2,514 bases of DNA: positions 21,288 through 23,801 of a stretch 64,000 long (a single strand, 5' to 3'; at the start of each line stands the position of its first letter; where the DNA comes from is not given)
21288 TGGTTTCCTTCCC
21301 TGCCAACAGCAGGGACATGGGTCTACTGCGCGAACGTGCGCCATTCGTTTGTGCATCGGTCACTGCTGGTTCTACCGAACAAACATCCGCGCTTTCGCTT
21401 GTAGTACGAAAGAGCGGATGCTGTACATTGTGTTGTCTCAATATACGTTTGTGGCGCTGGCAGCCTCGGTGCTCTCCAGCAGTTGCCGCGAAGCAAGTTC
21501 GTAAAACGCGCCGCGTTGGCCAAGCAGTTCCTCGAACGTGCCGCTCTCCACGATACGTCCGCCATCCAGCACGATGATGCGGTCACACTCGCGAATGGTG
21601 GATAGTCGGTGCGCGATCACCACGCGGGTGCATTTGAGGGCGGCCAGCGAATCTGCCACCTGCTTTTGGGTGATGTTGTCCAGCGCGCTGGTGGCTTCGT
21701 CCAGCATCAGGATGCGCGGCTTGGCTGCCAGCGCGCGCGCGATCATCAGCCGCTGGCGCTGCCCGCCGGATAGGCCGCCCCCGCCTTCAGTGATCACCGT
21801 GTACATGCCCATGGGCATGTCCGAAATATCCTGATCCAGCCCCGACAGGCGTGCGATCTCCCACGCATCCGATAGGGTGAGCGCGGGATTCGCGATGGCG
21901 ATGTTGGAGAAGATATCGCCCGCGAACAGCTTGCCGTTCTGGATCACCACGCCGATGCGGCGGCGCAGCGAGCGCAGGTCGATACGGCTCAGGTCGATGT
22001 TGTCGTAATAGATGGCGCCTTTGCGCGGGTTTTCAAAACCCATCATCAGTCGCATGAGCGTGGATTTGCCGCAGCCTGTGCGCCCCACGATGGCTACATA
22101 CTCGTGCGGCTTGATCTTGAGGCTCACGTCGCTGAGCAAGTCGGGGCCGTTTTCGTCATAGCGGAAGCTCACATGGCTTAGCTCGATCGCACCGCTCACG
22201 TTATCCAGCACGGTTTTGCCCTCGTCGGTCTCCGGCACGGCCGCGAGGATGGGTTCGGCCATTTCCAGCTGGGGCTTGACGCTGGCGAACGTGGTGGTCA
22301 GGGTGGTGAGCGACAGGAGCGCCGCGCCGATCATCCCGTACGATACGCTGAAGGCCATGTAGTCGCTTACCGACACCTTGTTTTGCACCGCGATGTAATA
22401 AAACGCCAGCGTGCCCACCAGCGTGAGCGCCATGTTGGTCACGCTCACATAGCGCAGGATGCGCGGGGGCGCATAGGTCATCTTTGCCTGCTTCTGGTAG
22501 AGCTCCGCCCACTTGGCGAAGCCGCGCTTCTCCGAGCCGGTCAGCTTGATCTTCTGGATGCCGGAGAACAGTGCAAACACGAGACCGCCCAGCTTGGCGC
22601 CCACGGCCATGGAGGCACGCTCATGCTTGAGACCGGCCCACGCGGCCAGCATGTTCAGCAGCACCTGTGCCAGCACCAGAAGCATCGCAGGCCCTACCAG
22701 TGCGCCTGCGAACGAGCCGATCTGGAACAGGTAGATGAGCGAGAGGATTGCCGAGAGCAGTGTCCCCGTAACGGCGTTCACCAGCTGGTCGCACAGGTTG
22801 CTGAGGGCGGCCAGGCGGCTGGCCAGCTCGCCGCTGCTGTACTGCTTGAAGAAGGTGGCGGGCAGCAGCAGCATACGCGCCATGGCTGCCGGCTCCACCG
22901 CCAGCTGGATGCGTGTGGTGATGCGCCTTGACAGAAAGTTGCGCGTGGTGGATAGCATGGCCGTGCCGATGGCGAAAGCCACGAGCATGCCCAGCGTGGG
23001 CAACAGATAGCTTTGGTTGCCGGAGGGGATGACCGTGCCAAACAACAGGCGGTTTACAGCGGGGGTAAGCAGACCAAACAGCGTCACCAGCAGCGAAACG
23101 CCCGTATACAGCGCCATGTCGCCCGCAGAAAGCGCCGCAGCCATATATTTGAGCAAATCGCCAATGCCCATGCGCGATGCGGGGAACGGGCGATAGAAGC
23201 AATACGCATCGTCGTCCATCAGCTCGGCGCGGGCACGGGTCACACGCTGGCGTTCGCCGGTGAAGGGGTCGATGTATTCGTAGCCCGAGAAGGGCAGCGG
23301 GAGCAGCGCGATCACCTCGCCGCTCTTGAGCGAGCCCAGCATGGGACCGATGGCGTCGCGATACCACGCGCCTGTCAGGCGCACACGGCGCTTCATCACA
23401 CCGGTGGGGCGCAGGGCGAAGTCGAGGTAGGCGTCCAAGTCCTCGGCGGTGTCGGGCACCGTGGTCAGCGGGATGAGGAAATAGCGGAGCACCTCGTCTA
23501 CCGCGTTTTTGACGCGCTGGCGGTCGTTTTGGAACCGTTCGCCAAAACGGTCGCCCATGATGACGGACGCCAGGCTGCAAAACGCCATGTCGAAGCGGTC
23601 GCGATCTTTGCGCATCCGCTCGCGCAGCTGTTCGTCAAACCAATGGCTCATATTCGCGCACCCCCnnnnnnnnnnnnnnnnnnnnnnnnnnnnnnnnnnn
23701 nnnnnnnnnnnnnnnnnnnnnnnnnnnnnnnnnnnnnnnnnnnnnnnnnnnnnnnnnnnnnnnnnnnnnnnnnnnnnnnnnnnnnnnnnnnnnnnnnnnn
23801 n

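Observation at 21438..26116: Tandem bacteriocin-type ABC exporters (catalytic C39 PCAT + degenerate-C39 ABC) with no precursor peptide nearby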

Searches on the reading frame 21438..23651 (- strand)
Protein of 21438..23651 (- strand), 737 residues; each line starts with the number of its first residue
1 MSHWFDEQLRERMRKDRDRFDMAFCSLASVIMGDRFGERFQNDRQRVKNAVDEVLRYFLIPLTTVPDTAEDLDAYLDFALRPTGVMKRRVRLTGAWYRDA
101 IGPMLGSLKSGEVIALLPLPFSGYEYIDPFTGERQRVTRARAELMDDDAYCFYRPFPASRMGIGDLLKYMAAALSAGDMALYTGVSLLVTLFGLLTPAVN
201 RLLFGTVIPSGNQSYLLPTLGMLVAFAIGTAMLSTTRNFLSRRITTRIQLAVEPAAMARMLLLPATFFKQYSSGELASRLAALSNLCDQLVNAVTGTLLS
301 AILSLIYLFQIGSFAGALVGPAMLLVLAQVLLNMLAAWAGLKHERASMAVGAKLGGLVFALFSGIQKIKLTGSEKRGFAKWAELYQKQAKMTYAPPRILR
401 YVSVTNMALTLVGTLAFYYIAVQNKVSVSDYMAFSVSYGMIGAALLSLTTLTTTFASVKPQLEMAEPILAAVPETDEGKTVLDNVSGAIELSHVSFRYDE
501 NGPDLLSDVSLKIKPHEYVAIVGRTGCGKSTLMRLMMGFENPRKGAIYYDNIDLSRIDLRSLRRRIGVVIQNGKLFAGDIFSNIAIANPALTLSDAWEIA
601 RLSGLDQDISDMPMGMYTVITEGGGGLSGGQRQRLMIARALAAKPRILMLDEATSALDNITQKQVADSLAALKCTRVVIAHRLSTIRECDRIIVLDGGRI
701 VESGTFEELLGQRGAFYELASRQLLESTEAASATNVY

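Call 5: search_protein_families(library=ncbifam, proteins=[window:21438-23651:-], max_evalue=0.001)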
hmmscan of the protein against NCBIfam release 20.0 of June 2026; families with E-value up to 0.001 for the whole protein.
window:21438-23651:- (737 aa): 188 families (the best 25 are shown)
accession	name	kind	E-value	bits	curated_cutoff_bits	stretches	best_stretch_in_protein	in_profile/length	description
TIGR03797.1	NHLM_micro_ABC2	equivalog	2e-212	707.4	709.4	1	70-724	29-686/686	NHLP bacteriocin export ABC transporter permease/ATPase subunit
TIGR03796.1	NHLM_micro_ABC1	equivalog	4.4e-99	332.6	853.3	1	178-719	155-708/710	NHLP family bacteriocin export ABC transporter peptidase/permease/ATPase subunit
TIGR01846.1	type_I_sec_HlyB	subfamily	1.6e-93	314.3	725.55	1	185-723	147-692/694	type I secretion system permease/ATPase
TIGR03375.1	type_I_sec_LssB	subfamily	4.1e-87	293.1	693.1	1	185-711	157-690/696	type I secretion system permease/ATPase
TIGR02203.1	MsbA_lipidA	equivalog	1.3e-85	288.1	602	1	210-723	48-569/572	lipid A export permease/ATP-binding protein MsbA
NF010178.0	PRK13657.1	equivalog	1.1e-77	261.8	733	1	200-732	38-579/588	glucan ABC transporter ATP-binding protein/ permease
NF045513.1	HepA_fam_ABC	equivalog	6.7e-77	259.3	725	1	238-720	116-606/610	heterocyst formation ABC transporter subunit HepA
TIGR01193.1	bacteriocin_ABC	subfamily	1.2e-73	248.9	523.85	1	186-720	165-706/708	peptide cleavage/export ABC transporter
TIGR02204.1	MsbA_rel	hypoth_equivalog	2.2e-73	247.8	780.4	1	184-723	24-575/576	ABC transporter, permease/ATP-binding protein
NF052233.1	CphA_assoc_ABC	equivalog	2.5e-67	227.8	880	1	218-731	231-751/766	cyanophycin metabolism-associated ABC transporter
NF008381.0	PRK11176.1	equivalog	9.8e-67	225.6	867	1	244-724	92-580/582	lipid A ABC transporter ATP-binding protein/permease MsbA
TIGR00958.1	3a01208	subfamily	1.3e-65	222.1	874.6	1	190-719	174-710/711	antigen peptide transporter 2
TIGR01192.1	chvA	subfamily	9.6e-61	206.1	585.4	1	200-725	38-572/585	glucan export ABC transporter ATP-binding protein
NF008056.1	PRK10790.1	equivalog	4.6e-58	197.1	746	1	385-726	238-578/584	SmdB family multidrug efflux ABC transporter permease/ATP-binding protein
TIGR02857.1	CydD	equivalog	3e-57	194.8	435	1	199-695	26-529/529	thiol reductant ABC exporter subunit CydD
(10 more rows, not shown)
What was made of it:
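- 21438..23651 (-): ABC2: partner ABC exporter without peptidase activity. TIGR03797 scores 707.4 bits against a cutoff of 709.4, and the next family scores 332.6 bits (call 5).
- On TIGR03797 (NHLP bacteriocin export ABC transporter, permease/ATPase subunit): It is still the best family by 375 bits (call 5).
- Checked: The family matches are far beyond chance (E 7e-270 and 2e-212, call 5).
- ABC2 falls 2 bits under its curated cutoff (call 5). The generic ABC exporter core also matches MsbA-type models at about 288 bits (call 5).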

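Call 6: search_protein_families(library=pfam, proteins=[window:21438-23651:-], max_evalue=0.01)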
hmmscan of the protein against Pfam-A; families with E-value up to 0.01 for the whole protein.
window:21438-23651:- (737 aa): 6 families
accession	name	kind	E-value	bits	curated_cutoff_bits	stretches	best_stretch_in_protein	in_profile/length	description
PF00005.33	ABC_tran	-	7.5e-32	111.2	25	1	506-655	1-137/137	ABC transporter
PF00664.28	ABC_membrane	-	2.1e-10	41.2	28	1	180-439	2-268/274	ABC transporter transmembrane region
PF02463.25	SMC_N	-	9e-07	29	40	1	626-693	136-209/220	RecF/RecN/SMC N terminal domain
PF13558.12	SbcC_Walker_B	-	0.0025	18.5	27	0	618-670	24-89/90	SbcC/RAD50-like, Walker B motif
PF13401.12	AAA_22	-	0.0071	17.1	27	0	519-572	8-60/130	AAA domain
PF22039.1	HUTI_composite_bact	-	0.009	16.1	25.5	0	693-710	3-20/26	Imidazolonepropionase-like composite domain, bacteria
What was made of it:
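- HMM scores (call 5) and Pfam domains (call 6) identify the two transporters.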

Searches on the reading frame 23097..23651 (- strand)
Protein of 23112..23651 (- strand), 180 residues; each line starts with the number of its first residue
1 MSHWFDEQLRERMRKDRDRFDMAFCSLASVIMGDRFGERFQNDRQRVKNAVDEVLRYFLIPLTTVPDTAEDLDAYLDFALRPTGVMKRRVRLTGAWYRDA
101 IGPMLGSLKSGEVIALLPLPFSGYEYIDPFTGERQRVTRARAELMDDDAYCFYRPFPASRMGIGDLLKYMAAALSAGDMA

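Call 43: find_homologous_proteins(query=window:23112-23651:-, max_evalue=0.00001)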
Query window:23112-23651:- (180 aa): 3 proteins with E <= 0.00001 among 473 candidates.
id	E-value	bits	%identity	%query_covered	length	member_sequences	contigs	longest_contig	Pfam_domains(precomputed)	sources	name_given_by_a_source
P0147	1.1e-37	147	40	98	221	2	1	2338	-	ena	-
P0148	3.9e-22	97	37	86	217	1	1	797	-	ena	-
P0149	2.1e-10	58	85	19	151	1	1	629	-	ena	-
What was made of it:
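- Tried and rejected: A database search with ABC2 residues 1-180 returned only 3 usable proteins (call 43).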

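Call 47: search_solved_structures(query=A1, max_evalue=10, show_alignments=2)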
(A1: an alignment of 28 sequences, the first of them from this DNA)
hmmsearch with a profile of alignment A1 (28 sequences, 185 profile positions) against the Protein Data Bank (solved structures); distinct sequences matched with E-value up to 10: 0.
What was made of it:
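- On C39-like domain (catalytically inactive, as in HlyB): The PDB profile search finds nothing (call 47).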

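Call 48: search_protein_families(library=pfam, alignment_id=A1, max_evalue=10)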
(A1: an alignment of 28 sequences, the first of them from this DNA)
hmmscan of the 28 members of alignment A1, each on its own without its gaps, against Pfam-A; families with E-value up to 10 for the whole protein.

A. member 1, seq(185 aa): 0 families

B. families by the number of members that match (of 28 scanned): 18 families
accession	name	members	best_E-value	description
PF11637.13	UvsW-1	4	0.017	UvsW.1 domain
PF18247.6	AvrM_N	2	0.022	Flax-rust effector AvrM N-terminal domain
PF15232.11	DUF4585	2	0.044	Domain of unknown function (DUF4585)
PF04045.19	P34-Arc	1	0.033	Arp2/3 complex, 34 kD subunit p34-Arc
PF09662.15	Phenyl_P_gamma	1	0.037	Phenylphosphate carboxylase gamma subunit (Phenyl_P_gamma)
PF01480.22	PWI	1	0.045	PWI domain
PF23313.1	4HB_KIF14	1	0.055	KIF14 four-helical bundle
PF08793.15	2C_adapt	1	0.065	2-cysteine adaptor domain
PF12645.13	HTH_16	1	0.081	Helix-turn-helix domain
PF05873.17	Mt_ATP-synt_D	1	0.085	ATP synthase D chain, mitochondrial (ATP5H)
PF04948.18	Pox_A51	1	0.091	Poxvirus A51 protein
PF04356.17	DUF489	1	0.094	Protein of unknown function (DUF489)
PF17558.7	AGH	1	0.14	Androgenic gland hormone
PF16146.10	DUF4854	1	0.15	Domain of unknown function (DUF4854)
PF17780.6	OCRE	1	0.16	OCRE domain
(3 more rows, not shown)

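Call 57: predict_structure(alignment_id=A2)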
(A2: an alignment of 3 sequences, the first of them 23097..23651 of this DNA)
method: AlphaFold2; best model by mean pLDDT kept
length: 185 residues; sequences in the alignment: 3
mean_pLDDT: 68.8   pTM: 0.64
mean pLDDT of the five models: 68.8, 60.4, 52.8, 49.7, 48.1
residues with pLDDT >= 90: 7; 70-90: 88; 50-70: 62; < 50: 28
segments of 3 or more residues with pLDDT < 50: 37-41, 156-162, 172-185
pLDDT, mean of each block of 10 residues (from residue 1): 69 70 71 55 69 72 54 70 76 71 85 83 82 88 87 59 50 43 36
secondary structure, 60 per line:
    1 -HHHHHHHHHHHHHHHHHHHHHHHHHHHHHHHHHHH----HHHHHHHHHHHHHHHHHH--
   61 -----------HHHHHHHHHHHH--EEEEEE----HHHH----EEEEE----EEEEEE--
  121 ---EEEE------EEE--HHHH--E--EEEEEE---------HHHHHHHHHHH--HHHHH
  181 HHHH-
elements in order: H2-36 H41-58 H72-83 E86-91 H96-99 E104-108 E113-118 E124-127 E134-136 H139-142 E148-153 H163-173 H176-184
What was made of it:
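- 23127..23651 (-): N-terminal domain of ABC2 (residues 1-175): two long helices followed by a C39-like fold with no catalytic Cys or His. The model has pLDDT 68.8 (call 57).
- On C39-like domain (catalytically inactive, as in HlyB): Caveat: the model pLDDT is 68.8, from a three-sequence alignment (call 57).
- The structural model rests on a three-sequence alignment with pLDDT 69 (call 57).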

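Call 84: fold_search(model_id=the predicted structure, library=pdb)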
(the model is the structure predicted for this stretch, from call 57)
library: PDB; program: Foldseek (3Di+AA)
matches with E <= 10: 1023; with E <= 0.001: 1
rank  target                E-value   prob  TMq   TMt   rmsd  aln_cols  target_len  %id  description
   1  6mpz_B                8.0e-04  1.00  0.39  0.50   6.4       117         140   13  Crystal structure of a double glycine motif protease from AMS/PCAT transporter in complex with the leader peptide (released 2019-02-06)
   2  6mpz_A                1.0e-03  1.00  0.40  0.50   6.3       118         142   13  Crystal structure of a double glycine motif protease from AMS/PCAT transporter in complex with the leader peptide (released 2019-02-06)
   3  3zua_MODEL_1_A        1.2e-03  1.00  0.38  0.47   5.6       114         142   15  A C39-like domain (released 2012-08-01)
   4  6mpz_D                1.3e-03  1.00  0.39  0.48   6.5       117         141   13  Crystal structure of a double glycine motif protease from AMS/PCAT transporter in complex with the leader peptide (released 2019-02-06)
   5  3b79                  2.0e-03  1.00  0.38  0.52   6.0       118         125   16  Crystal structure of the N-terminal peptidase C39 like domain of the toxin secretion ATP-binding protein from Vibrio par (released 2007-11-13)
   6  7n87_MODEL_1_A        3.7e-03  1.00  0.39  0.46   6.3       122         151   10  Solution NMR structure of peptidase domain from Clostridium thermocellum PCAT1 (released 2021-12-29)
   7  6v9z_A                1.1e-02  0.94  0.37  0.12  10.1       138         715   13  Cryo-EM structure of PCAT1 bound to its CtA peptide substrate (released 2020-01-22)
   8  8ssm_A                1.3e-02  0.95  0.33  0.41   6.4       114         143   15  Citrobacter rodentium contact dependent growth inhibition (CDI) toxin (CdiA-CT) and immunity (CdiI) complex (released 2024-05-15)
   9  8vpb_A                1.6e-02  0.97  0.38  0.12   6.7       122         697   15  Cryo-EM structure of the ABC transporter PCAT1 bound with MgADP_Class_2 (released 2024-10-30)
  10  8dck_A                1.7e-02  0.85  0.33  0.11  10.9       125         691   13  Structure of hemolysin A secretion system HlyB/D complex, ATP-bound (released 2022-09-14)
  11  8vp5_B                1.8e-02  0.98  0.38  0.12   6.3       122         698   10  Cryo-EM structure of the ABC transporter PCAT1 bound with ADP and Substrate (released 2024-10-30)
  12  8fxr_b                1.9e-02  0.21  0.21  0.20  20.2       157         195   12  Structure of neck with portal vertex of capsid of Agrobacterium phage Milano (released 2023-12-06)
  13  8brf_BBB              2.1e-02  0.87  0.33  0.42   5.9       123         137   12  YopQ apo from Yersinia enterocolitica (released 2023-12-13)
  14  8ssk_D                2.4e-02  0.80  0.32  0.21   7.7       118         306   12  Citrobacter rodentium contact dependent growth inhibition (CDI) entry and toxin (CdiA-CT) domains (released 2024-05-15)
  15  8ssk_B                3.5e-02  0.87  0.28  0.18   5.1        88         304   11  Citrobacter rodentium contact dependent growth inhibition (CDI) entry and toxin (CdiA-CT) domains (released 2024-05-15)
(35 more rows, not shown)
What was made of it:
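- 23127..23651 (-): Foldseek gives 6mpz E 8e-4 and 3zua E 1.2e-3 (call 84).
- On C39-like domain (catalytically inactive, as in HlyB): Foldseek probability is 1.00 to 6mpz, 3zua and 3b79 (call 84).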
